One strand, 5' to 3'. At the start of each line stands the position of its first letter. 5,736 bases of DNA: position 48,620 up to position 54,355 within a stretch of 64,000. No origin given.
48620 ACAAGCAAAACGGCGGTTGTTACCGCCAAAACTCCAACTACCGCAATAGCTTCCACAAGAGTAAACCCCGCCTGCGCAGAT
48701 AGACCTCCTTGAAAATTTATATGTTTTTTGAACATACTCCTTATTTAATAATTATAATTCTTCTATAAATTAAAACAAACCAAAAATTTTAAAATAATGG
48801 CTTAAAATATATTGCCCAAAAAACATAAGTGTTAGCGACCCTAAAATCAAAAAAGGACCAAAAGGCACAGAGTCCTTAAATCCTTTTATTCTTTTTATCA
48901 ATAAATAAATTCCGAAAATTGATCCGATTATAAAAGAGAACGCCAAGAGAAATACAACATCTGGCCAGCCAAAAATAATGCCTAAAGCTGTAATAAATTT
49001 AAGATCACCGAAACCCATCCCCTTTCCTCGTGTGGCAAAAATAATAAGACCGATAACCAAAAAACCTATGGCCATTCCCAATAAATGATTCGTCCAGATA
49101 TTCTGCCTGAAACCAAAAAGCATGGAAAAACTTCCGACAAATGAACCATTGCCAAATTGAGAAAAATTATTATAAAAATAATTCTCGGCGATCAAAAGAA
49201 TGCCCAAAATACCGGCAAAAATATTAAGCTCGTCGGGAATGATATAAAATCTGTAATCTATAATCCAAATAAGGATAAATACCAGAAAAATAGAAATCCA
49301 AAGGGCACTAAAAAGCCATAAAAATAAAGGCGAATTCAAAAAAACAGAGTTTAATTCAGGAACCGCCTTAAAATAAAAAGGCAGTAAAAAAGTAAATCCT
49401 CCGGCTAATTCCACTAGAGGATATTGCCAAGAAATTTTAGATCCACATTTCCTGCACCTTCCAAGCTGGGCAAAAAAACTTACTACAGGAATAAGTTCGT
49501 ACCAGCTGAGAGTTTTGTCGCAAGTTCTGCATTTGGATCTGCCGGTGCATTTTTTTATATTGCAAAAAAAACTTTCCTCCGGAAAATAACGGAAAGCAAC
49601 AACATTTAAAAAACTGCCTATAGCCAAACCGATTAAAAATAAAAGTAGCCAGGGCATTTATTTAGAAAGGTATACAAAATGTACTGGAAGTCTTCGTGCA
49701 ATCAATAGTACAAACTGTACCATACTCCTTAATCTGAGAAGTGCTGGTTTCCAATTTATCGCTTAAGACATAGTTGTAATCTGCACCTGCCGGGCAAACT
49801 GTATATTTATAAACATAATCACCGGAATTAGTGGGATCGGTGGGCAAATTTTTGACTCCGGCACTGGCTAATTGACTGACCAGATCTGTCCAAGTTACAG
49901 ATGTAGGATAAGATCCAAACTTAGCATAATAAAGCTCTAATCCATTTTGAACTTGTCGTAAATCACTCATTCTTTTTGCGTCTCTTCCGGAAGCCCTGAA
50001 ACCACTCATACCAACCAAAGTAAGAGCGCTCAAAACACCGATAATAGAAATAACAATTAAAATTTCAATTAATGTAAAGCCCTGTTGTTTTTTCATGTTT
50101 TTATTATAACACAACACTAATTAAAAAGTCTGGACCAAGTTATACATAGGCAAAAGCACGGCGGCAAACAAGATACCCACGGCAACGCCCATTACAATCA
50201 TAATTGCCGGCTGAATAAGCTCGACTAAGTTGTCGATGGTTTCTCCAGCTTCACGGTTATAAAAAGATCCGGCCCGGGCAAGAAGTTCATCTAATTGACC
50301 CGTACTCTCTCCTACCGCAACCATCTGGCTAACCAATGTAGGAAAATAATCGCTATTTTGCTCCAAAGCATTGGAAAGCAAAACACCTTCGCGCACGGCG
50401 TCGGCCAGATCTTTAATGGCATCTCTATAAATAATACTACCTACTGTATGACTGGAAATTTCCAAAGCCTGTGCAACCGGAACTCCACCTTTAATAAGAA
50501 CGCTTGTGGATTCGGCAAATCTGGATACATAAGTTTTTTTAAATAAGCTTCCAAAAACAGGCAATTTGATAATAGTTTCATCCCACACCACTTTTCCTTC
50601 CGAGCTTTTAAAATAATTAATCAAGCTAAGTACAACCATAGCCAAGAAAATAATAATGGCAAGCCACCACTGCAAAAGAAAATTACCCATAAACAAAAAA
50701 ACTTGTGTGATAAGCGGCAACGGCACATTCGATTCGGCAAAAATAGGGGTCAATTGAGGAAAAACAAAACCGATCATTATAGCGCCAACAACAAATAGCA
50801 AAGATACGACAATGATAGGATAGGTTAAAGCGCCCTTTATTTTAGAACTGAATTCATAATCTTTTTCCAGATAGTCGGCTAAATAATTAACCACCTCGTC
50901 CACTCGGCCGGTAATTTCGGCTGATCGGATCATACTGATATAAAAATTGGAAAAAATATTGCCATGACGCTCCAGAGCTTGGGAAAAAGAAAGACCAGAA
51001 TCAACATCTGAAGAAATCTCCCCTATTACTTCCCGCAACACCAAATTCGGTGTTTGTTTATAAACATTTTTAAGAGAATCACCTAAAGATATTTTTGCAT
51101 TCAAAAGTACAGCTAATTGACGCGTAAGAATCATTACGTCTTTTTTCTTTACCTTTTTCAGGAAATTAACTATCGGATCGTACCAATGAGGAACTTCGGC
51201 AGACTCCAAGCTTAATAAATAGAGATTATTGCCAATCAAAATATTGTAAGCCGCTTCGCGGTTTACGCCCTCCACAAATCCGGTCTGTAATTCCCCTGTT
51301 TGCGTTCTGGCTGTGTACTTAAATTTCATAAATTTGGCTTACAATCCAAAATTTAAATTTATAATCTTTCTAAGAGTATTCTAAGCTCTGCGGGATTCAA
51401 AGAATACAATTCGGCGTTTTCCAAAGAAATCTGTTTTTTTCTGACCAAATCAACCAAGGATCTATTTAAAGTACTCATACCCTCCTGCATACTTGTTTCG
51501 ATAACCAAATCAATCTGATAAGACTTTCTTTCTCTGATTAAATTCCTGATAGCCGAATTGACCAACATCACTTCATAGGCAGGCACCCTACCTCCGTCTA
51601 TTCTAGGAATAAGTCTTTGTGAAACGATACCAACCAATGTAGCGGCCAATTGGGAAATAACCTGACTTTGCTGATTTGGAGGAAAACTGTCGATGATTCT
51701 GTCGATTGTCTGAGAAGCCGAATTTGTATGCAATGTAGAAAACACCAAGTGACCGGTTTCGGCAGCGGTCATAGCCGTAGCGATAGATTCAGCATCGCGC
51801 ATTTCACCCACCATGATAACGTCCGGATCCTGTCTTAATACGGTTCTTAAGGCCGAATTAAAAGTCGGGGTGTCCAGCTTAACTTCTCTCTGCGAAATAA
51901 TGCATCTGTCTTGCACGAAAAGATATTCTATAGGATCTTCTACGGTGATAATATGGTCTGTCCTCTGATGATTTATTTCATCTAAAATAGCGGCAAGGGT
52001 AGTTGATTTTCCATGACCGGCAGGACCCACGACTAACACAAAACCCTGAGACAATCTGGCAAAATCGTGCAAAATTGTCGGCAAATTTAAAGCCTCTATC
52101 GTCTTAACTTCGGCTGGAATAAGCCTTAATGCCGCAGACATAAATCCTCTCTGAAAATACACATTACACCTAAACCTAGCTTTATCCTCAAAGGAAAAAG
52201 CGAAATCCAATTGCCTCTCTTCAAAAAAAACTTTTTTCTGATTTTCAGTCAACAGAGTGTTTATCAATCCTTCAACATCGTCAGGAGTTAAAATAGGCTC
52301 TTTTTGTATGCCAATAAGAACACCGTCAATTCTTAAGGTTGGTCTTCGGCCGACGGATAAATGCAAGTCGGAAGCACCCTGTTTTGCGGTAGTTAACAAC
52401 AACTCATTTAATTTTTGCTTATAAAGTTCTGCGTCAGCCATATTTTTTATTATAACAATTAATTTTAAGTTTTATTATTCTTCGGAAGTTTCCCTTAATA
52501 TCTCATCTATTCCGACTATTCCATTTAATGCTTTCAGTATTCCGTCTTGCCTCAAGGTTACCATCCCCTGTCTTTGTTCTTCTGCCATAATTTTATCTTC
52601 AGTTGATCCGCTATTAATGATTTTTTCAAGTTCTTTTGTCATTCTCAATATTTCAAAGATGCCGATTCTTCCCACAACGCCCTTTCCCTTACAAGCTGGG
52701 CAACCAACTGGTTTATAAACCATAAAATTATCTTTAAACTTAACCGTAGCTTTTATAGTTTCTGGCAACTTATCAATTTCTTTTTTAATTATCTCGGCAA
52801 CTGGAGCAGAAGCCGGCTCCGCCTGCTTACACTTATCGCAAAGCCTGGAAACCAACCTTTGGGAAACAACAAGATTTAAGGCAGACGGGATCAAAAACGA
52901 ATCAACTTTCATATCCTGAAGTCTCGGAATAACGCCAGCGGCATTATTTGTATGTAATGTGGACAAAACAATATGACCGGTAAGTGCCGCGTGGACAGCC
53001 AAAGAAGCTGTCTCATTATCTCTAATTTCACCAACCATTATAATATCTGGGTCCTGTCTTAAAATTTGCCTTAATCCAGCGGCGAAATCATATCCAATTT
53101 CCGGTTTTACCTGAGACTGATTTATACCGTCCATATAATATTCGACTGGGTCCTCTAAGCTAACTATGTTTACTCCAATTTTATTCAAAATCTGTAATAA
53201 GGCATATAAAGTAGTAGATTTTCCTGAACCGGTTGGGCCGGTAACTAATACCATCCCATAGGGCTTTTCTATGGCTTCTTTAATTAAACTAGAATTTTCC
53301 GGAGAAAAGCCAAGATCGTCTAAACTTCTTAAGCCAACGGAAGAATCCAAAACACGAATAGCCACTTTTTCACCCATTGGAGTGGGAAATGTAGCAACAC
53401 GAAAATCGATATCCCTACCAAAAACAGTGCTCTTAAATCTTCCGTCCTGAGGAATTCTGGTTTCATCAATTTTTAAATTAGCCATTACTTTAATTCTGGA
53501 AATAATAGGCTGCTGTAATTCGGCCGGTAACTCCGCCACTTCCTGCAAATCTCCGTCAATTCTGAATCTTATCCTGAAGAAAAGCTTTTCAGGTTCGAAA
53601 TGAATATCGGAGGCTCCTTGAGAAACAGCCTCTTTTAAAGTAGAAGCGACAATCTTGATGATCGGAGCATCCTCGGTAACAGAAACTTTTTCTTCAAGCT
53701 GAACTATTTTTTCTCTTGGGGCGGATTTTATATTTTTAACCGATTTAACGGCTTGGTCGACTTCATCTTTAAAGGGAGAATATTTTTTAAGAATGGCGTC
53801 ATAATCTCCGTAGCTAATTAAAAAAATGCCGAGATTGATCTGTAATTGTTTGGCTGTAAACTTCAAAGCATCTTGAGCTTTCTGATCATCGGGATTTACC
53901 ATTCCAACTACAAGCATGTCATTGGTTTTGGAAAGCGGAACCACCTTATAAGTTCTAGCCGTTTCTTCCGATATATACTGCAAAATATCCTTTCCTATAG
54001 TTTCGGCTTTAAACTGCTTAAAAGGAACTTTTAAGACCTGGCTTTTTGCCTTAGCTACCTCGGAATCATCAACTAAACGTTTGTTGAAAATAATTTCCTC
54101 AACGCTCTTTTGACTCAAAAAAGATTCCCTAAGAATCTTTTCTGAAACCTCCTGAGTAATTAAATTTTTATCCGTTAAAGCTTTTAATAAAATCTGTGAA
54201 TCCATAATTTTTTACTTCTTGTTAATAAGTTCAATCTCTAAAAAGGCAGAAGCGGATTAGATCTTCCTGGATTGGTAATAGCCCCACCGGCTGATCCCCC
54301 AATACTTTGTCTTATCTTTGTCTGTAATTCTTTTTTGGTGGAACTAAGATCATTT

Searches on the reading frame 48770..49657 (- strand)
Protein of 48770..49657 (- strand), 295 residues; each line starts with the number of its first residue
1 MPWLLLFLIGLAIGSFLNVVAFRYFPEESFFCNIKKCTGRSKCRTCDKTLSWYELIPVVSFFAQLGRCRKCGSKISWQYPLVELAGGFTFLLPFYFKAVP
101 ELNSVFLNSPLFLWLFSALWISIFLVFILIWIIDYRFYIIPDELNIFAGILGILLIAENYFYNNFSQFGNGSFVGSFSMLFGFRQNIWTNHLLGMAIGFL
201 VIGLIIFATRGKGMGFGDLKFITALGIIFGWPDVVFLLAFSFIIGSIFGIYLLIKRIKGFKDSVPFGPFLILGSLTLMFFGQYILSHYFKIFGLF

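Call 35: search_protein_families(library=pfam, proteins=[window:48770-49657:-], max_evalue=0.001)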
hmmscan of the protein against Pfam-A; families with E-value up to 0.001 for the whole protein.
window:48770-49657:- (295 aa): 2 families
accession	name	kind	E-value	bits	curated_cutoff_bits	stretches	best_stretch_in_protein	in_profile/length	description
PF06750.18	A24_N_bact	-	9.5e-26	90.1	23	1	8-94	1-81/84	Bacterial Peptidase A24 N-terminal domain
PF01478.23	Peptidase_A24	-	1.9e-11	44.7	26.5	1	123-250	3-104/104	Type IV leader peptidase family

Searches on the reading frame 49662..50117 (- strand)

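Call 35: search_protein_families(library=pfam, proteins=[window:49662-50117:-], max_evalue=0.001)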
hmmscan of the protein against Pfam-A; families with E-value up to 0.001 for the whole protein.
window:49662-50117:- (151 aa): 1 family
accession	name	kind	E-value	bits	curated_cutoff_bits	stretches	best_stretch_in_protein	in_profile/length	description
PF07963.17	N_methyl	-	1.1e-09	37.9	21.2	1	8-33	1-26/27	Prokaryotic N-terminal methylation motif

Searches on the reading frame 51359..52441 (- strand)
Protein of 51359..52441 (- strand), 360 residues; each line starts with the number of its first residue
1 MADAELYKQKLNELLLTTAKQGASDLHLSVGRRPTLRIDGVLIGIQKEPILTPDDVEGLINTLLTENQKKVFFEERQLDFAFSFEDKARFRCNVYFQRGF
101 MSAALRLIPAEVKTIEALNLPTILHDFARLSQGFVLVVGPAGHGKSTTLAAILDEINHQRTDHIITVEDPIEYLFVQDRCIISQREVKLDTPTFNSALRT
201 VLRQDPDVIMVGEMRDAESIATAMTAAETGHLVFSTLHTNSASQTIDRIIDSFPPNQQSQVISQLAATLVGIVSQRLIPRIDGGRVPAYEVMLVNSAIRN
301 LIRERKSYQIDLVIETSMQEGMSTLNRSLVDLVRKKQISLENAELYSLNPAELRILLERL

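Call 35: search_protein_families(library=pfam, proteins=[window:51359-52441:-], max_evalue=0.001)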
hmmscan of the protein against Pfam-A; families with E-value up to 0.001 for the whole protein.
window:51359-52441:- (360 aa): 4 families
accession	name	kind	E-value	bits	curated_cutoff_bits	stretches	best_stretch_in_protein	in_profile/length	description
PF00437.27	T2SSE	-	6.6e-47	160.4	24.9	1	7-281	8-281/370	Type II/IV secretion system protein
PF13191.12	AAA_16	-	6e-05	24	32.6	1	129-187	21-64/167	AAA ATPase domain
PF13401.12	AAA_22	-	0.00018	22.3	27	1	131-168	4-40/130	AAA domain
PF25199.1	nSTAND_NTPase5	-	0.00066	20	34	0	131-175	40-84/145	Novel STAND NTPase 5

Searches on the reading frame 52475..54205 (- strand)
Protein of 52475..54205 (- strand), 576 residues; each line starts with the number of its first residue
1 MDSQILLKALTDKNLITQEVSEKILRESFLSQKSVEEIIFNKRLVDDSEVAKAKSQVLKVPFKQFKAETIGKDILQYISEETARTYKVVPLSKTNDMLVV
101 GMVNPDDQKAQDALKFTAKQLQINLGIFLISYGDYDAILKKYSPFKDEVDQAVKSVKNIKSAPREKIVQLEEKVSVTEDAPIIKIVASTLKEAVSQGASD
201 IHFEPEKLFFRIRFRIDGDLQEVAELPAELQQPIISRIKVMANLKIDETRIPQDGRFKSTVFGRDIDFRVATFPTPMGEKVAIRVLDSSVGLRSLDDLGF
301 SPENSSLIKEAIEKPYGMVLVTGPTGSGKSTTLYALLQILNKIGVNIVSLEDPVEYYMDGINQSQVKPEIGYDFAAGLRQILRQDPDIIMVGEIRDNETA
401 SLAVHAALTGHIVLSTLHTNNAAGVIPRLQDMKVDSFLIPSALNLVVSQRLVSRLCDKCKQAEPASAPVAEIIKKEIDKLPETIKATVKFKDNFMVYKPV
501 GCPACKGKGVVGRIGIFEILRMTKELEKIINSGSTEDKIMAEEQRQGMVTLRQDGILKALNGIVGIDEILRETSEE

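Call 35: search_protein_families(library=pfam, proteins=[window:52475-54205:-], max_evalue=0.001)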
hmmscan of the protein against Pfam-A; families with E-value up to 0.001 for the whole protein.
window:52475-54205:- (576 aa): 5 families
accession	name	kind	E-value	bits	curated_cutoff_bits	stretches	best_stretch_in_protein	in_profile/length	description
PF00437.27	T2SSE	-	3.8e-132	440.9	24.9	1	177-571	3-370/370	Type II/IV secretion system protein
PF05157.20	MshEN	-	4.2e-11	43.1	23.1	1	59-144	2-85/90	MshEN domain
PF13555.12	AAA_29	-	0.00014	22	27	1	315-340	21-46/61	P-loop containing region of AAA domain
PF13604.12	AAA_30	-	0.00022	21.5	27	1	302-349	4-51/191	AAA domain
PF13191.12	AAA_16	-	0.00044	21.2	32.6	0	315-356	24-63/167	AAA ATPase domain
